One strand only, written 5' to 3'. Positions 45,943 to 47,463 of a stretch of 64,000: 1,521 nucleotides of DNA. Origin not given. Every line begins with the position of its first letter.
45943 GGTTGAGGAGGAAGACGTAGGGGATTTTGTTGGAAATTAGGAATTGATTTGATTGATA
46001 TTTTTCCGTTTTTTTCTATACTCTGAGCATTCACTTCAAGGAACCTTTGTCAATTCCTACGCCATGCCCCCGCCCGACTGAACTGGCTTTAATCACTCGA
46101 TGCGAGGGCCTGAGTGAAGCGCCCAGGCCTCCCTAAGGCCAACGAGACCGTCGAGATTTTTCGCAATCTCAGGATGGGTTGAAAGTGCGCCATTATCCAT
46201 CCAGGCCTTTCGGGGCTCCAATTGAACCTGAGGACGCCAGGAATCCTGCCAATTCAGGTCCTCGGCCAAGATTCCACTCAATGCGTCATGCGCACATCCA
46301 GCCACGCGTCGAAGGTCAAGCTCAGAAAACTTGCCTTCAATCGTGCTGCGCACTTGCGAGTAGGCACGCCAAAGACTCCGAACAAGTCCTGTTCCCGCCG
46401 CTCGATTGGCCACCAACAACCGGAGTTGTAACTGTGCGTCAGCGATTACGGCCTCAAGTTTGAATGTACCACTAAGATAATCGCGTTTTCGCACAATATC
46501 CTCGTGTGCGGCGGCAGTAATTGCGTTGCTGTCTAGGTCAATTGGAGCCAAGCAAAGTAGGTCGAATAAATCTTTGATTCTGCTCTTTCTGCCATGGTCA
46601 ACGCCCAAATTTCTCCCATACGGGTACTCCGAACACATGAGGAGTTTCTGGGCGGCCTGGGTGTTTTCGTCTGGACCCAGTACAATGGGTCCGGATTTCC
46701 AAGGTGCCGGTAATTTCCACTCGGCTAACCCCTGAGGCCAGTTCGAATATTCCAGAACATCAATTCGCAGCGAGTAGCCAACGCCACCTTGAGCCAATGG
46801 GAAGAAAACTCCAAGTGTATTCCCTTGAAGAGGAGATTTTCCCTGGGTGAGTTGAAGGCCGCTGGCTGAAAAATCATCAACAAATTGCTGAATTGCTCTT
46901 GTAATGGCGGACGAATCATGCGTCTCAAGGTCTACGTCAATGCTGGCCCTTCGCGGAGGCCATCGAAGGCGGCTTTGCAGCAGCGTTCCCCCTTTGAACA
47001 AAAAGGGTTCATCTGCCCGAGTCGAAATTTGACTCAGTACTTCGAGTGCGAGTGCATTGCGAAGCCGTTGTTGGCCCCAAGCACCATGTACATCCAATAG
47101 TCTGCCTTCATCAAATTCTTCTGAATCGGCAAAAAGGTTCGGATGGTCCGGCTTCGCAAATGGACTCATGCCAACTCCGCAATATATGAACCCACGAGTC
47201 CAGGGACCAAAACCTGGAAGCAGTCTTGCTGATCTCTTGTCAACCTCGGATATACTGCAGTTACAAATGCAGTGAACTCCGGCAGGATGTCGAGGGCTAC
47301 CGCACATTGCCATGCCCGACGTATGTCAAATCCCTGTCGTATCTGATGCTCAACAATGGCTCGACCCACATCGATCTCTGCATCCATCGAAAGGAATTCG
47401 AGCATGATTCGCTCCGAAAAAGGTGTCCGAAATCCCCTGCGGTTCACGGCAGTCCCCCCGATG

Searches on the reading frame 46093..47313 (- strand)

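Call 74: search_protein_families(library=pfam, proteins=[window:46093-47313:-], max_evalue=0.01)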
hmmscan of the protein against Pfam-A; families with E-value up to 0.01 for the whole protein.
window:46093-47313:- (406 aa): 1 family
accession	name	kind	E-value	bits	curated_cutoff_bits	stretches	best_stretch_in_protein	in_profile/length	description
PF08843.17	AbiEii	-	2e-13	51.3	22.5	1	100-286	11-192/238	Nucleotidyl transferase AbiEii toxin, Type IV TA system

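Call 84: search_protein_families(library=padloc, proteins=[window:46093-47313:-], max_evalue=0.01)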
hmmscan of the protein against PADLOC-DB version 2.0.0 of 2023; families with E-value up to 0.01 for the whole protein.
window:46093-47313:- (406 aa): 9 families
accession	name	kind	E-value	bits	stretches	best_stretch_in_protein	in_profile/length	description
PDLC02291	AbiEii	-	1.6e-10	38.8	1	82-280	35-225/310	AbiEii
PDLC02295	AbiEii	-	3.2e-07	28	0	217-270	164-206/261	AbiEii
PDLC02301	AbiEii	-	8.4e-07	26.9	1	97-128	57-87/291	AbiEii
PDLC02299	AbiEii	-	1.8e-06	25.5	1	88-149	31-90/344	AbiEii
PDLC02329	AbiEii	-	1.9e-06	25.4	1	89-144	40-92/294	AbiEii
PDLC02288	AbiEii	-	3.2e-05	21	1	96-146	44-93/294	AbiEii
PDLC02314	AbiEii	-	6.8e-05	20.3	1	85-135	33-80/290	AbiEii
PDLC02303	AbiEii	-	0.00012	19.6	1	77-152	14-89/249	AbiEii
PDLC02292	AbiEii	-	0.0072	14.2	0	91-148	36-91/283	AbiEii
